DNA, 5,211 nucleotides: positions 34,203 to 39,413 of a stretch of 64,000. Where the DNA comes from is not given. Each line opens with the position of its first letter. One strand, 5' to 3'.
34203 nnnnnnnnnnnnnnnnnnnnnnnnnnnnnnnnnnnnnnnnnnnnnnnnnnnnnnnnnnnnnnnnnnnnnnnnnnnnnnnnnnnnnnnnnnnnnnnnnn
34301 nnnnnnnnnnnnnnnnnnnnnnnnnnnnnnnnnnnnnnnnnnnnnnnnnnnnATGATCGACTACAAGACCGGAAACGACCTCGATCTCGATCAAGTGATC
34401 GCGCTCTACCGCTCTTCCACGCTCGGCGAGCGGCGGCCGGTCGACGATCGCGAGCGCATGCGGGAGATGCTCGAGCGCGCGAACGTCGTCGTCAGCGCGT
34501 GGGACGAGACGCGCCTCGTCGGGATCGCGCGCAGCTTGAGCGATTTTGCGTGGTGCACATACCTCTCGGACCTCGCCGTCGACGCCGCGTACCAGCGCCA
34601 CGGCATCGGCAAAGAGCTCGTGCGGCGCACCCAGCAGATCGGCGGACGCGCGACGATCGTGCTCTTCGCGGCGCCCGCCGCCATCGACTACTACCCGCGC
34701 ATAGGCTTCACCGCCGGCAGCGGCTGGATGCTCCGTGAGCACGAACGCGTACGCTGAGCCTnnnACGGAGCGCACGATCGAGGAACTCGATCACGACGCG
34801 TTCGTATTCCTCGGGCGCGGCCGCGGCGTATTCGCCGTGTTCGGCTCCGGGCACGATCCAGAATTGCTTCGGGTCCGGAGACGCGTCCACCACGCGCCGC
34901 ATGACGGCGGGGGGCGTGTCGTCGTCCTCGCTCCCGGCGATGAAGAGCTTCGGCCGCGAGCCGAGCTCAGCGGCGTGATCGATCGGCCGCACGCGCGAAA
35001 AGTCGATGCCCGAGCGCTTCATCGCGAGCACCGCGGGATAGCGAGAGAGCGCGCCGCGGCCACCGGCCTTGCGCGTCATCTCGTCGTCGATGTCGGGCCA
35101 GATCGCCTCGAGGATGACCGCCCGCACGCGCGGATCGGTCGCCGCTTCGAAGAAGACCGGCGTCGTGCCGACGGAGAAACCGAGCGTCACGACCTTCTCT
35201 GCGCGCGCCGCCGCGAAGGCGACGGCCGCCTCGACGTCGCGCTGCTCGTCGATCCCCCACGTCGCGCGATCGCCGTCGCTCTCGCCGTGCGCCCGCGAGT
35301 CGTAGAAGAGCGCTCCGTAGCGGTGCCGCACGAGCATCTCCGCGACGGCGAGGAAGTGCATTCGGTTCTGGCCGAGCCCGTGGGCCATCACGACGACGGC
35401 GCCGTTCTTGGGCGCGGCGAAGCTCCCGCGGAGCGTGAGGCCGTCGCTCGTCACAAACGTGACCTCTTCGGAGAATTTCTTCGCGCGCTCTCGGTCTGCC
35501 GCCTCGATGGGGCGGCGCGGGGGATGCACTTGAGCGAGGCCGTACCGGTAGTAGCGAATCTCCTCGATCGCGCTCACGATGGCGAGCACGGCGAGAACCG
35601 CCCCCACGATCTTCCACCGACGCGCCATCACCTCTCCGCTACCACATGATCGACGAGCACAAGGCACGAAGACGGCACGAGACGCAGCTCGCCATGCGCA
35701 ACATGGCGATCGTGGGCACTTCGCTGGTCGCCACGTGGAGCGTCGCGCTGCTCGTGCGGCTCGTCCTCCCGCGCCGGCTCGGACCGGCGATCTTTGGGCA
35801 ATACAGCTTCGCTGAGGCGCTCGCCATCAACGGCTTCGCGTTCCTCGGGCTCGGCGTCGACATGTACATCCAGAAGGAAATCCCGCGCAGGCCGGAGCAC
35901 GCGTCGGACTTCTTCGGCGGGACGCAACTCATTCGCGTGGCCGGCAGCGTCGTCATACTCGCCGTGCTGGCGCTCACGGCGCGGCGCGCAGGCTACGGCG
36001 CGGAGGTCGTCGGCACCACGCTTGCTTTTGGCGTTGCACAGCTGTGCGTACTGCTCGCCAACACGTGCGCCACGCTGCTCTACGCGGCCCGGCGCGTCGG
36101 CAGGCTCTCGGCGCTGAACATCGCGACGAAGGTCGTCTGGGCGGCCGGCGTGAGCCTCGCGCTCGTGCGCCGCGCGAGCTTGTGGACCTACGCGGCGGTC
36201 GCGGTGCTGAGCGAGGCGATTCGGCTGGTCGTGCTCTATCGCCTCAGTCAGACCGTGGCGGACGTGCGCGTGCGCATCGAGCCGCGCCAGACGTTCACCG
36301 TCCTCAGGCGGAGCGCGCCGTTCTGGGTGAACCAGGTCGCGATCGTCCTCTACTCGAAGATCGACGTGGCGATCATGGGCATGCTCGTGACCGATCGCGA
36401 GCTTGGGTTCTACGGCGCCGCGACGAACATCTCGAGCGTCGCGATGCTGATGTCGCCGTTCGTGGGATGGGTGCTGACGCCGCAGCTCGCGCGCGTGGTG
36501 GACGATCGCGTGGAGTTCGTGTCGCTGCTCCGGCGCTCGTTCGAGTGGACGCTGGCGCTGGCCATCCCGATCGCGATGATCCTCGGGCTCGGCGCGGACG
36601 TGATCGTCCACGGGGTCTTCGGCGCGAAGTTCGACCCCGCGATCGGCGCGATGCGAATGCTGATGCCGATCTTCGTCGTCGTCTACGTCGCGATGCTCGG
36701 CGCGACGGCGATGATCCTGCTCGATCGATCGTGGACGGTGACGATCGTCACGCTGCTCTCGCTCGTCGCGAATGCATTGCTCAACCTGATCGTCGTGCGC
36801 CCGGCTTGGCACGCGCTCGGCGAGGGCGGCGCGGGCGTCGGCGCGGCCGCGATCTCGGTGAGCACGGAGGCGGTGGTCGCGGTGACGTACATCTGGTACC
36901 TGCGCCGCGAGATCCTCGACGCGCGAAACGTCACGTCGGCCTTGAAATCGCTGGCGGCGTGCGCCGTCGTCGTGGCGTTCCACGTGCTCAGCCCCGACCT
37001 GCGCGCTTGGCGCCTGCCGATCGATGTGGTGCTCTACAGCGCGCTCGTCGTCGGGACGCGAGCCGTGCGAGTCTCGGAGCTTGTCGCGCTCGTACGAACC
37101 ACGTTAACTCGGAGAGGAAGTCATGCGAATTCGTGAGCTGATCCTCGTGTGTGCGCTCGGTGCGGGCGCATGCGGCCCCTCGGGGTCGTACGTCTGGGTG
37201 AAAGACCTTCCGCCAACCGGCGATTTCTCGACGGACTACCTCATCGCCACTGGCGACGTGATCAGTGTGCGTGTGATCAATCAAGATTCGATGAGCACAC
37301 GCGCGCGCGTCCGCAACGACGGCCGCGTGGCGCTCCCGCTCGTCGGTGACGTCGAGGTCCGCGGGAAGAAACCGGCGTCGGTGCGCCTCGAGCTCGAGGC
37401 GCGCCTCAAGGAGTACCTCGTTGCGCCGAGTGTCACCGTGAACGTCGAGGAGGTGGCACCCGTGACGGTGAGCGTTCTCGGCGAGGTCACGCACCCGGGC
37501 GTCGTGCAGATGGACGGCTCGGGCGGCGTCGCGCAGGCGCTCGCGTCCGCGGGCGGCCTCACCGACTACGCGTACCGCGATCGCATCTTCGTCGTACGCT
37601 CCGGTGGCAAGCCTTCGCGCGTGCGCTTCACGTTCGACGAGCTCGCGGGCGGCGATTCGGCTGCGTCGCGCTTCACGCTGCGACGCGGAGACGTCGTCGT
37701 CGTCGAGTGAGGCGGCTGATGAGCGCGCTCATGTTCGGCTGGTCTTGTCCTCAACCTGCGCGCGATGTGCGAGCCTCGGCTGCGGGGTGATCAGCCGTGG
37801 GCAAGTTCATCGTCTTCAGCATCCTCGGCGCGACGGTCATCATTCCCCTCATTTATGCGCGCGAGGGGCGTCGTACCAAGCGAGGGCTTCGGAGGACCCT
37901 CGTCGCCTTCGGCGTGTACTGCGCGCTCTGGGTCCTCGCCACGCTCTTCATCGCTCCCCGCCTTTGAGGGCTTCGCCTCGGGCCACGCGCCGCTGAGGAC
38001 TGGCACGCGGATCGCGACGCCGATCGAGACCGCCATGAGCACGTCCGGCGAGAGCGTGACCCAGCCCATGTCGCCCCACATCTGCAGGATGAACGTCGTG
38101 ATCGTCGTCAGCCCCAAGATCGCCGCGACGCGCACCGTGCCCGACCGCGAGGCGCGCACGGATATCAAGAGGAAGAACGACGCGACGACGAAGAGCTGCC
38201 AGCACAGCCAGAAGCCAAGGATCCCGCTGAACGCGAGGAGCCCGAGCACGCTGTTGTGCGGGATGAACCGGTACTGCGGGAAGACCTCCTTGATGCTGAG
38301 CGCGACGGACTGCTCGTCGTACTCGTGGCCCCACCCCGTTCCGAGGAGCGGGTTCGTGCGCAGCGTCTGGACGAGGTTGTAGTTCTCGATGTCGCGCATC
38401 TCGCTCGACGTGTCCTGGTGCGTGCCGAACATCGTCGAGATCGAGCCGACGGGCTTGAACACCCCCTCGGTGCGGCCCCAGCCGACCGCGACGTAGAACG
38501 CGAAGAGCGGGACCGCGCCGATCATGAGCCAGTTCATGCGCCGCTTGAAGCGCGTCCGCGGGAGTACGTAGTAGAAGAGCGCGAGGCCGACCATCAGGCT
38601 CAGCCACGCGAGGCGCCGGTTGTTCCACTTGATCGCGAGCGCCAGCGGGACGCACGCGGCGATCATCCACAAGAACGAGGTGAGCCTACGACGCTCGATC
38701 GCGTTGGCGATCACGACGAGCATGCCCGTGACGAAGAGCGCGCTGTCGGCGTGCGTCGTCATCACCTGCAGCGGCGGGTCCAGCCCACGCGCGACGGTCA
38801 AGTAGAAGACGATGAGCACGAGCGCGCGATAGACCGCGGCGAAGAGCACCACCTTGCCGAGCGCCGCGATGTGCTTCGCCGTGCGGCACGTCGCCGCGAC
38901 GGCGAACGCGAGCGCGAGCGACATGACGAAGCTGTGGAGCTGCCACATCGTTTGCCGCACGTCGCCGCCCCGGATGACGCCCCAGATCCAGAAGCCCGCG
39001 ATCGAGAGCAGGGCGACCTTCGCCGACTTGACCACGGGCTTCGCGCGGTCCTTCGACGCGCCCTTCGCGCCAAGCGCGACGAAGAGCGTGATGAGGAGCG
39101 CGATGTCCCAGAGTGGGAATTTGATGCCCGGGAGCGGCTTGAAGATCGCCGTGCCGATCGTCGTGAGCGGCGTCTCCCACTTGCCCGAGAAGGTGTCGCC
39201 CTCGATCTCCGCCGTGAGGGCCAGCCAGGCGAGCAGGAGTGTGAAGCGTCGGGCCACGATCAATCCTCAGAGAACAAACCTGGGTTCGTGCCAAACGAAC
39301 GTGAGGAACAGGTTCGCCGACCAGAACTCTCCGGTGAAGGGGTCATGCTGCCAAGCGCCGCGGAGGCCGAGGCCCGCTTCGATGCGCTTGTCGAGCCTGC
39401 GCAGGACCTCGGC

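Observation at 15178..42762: ~27 kb Wzx/Wzy-dependent polysaccharide locus with unusual, carrier-protein-rich content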

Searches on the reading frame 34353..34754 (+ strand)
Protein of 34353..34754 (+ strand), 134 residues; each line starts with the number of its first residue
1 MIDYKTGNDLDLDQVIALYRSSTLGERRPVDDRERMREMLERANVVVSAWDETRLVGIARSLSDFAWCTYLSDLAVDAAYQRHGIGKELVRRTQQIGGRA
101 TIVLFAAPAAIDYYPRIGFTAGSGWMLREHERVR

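Call 9: search_protein_families(library=pfam, proteins=[window:34353-34754:+], max_evalue=0.01)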
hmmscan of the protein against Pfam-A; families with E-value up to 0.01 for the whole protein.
seq(134 aa): 4 families
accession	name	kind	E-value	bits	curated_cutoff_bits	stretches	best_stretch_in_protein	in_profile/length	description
PF13673.13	Acetyltransf_10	-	7.5e-12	45.8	23.6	1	33-121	19-109/128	Acetyltransferase (GNAT) domain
PF00583.31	Acetyltransf_1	-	2.9e-11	44.1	20.7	1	20-119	9-116/116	Acetyltransferase (GNAT) family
PF13508.13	Acetyltransf_7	-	6.4e-10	39.7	27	1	46-120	5-83/84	Acetyltransferase (GNAT) domain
PF13527.13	Acetyltransf_9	-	9.1e-07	29.4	25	1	4-120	2-125/127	Acetyltransferase (GNAT) domain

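Call 12: search_protein_families(library=ncbifam, proteins=[window:34353-34754:+], max_evalue=0.01)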
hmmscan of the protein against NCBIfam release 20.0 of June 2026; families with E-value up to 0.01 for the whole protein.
seq(134 aa): 8 families
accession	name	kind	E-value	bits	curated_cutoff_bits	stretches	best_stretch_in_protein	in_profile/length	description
NF033083.0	AAC_3_I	equivalog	1.8e-05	24.9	200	1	34-106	37-116/145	AAC(3)-I family aminoglycoside N-acetyltransferase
NF033150.1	AAC_6p_A49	exception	0.00042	20.1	410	1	36-101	44-109/184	aminoglycoside 6'-N-acetyltransferase AacA49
NF033078.2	AAC_6p_Ia_fam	equivalog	0.00053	19.9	265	1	33-98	40-105/181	AAC(6')-Ia family aminoglycoside 6'-N-acetyltransferase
NF040501.1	resist_ArsN2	equivalog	0.0025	17.4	125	1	44-121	25-103/133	arsenic resistance N-acetyltransferase ArsN2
NF007807.0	PRK10514.1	equivalog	0.0045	16.9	134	1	36-121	43-124/147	acetyltransferase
NF002959.0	PRK03624.1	equivalog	0.0046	16.7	124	1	9-95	14-99/147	GNAT family acetyltransferase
TIGR03448.1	mycothiol_MshD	equivalog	0.0056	16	163.1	1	40-99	43-102/294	mycothiol synthase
NF000165.3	AAC_6p_Entco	exception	0.008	16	300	1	26-104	27-107/178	aminoglycoside N-acetyltransferase AAC(6')-Ii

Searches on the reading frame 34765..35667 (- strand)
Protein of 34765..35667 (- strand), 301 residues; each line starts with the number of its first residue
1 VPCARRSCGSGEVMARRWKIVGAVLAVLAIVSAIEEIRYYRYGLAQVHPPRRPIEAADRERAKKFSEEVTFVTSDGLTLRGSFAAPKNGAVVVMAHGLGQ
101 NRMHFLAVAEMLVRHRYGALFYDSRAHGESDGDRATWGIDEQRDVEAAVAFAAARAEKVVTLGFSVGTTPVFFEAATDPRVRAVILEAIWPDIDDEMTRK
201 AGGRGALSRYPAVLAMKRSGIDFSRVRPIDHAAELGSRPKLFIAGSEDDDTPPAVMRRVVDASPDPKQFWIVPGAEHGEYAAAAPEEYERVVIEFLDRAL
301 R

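Call 9: search_protein_families(library=pfam, proteins=[window:34765-35667:-], max_evalue=0.01)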
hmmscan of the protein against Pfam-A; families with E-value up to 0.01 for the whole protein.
window:34765-35667:- (301 aa): 6 families
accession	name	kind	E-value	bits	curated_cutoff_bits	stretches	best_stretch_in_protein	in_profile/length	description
PF12146.15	Hydrolase_4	-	4.6e-11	42.9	27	1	88-195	3-115/239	Serine aminopeptidase, S33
PF00561.26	Abhydrolase_1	-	1.7e-10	41.5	25.8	1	91-193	2-109/245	alpha/beta hydrolase fold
PF12697.13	Abhydrolase_6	-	1.6e-09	39.2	26.3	1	92-261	1-188/217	Alpha/beta hydrolase family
PF02129.25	Peptidase_S15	-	8.1e-07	29.4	23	1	103-232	46-171/262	X-Pro dipeptidyl-peptidase (S15 family)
PF00326.27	Peptidase_S9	-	0.0057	16.6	22.6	0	136-300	39-210/213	Prolyl oligopeptidase family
PF08386.16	Abhydrolase_4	-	0.008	16.7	21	0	219-295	16-90/103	TAP-like protein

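Call 12: search_protein_families(library=ncbifam, proteins=[window:34765-35667:-], max_evalue=0.01)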
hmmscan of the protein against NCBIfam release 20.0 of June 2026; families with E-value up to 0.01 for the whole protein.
window:34765-35667:- (301 aa): 11 families
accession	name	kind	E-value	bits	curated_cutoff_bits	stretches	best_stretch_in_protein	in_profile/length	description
TIGR02427.1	protocat_pcaD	equivalog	5.4e-13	48.9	255.85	2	88-193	12-116/251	3-oxoadipate enol-lactonase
NF051487.1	bifunc_PcaCD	exception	1.5e-10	40.7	430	1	77-168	160-249/413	bifunctional 4-carboxymuconolactone decarboxylase/3-oxoadipate enol-lactonase PcaCD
NF051488.1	bifunc_PcaDC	exception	1.4e-09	37.6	390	2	230-298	184-252/375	bifunctional 3-oxoadipate enol-lactonase/4-carboxymuconolactone decarboxylase PcaDC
NF047920.1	lactonase_UilS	equivalog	6.2e-09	36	400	1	85-199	20-140/285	UilS family quorum-quenching N-acyl-homoserine lactonase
TIGR03695.1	menH_SHCHC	equivalog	1.7e-05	24.4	208.55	1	90-200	3-115/252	2-succinyl-6-hydroxy-2,4-cyclohexadiene-1-carboxylate synthase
NF004514.1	PRK05855.1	equivalog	2e-05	23.4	455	1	70-182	3-115/578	SDR family oxidoreductase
TIGR03100.1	hydr1_PEP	hypoth_equivalog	0.00012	21.5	168.45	1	104-198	45-141/274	hydrolase 1, exosortase A system-associated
TIGR01738.1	bioH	equivalog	0.00014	21.6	206.95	0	90-191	5-100/245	pimeloyl-ACP methyl ester esterase BioH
TIGR00976.1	CocE_NonD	subfamily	0.00019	20.6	66.3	1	112-196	49-137/550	CocE/NonD family hydrolase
TIGR03101.1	hydr2_PEP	hypoth_equivalog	0.0017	17.9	202.75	1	95-168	35-110/266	hydrolase 2, exosortase A system-associated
NF011457.0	PRK14875.1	equivalog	0.0077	15.2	307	1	21-181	70-223/372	acetoin dehydrogenase dihydrolipoyllysine-residue acetyltransferase subunit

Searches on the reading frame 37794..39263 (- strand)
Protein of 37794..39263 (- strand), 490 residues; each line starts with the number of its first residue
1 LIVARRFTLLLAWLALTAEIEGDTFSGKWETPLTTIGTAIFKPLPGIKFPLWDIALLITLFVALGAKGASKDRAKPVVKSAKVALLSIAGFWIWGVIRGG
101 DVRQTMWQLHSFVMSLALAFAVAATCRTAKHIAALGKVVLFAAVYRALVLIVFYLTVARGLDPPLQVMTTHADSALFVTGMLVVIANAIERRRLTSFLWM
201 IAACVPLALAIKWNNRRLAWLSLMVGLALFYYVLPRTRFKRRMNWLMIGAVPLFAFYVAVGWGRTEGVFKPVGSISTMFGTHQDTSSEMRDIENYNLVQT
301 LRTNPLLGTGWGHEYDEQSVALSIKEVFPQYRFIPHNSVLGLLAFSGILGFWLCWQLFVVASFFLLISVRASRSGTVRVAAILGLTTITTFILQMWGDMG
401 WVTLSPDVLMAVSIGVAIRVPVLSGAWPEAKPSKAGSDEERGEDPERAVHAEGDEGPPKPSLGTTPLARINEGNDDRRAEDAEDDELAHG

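Call 8: search_protein_families(library=pfam, proteins=[window:37794-39263:-], max_evalue=0.01)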
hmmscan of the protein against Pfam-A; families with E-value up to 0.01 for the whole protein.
window:37794-39263:- (490 aa): 1 family
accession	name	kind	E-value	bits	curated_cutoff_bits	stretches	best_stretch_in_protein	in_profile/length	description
PF04932.20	Wzy_C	-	1.9e-14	54.2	31.7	1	203-352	2-146/149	O-Antigen ligase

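Call 25: search_protein_families(library=ncbifam, proteins=[window:37794-39263:-], max_evalue=0.01)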
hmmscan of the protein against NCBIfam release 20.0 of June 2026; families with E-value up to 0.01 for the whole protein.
window:37794-39263:- (490 aa): 1 family
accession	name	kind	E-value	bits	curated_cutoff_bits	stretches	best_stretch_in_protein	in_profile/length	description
NF041870.1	Wzy_EPS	equivalog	1.2e-84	284.7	670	1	5-428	48-486/486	exopolysaccharide repeat unit polymerase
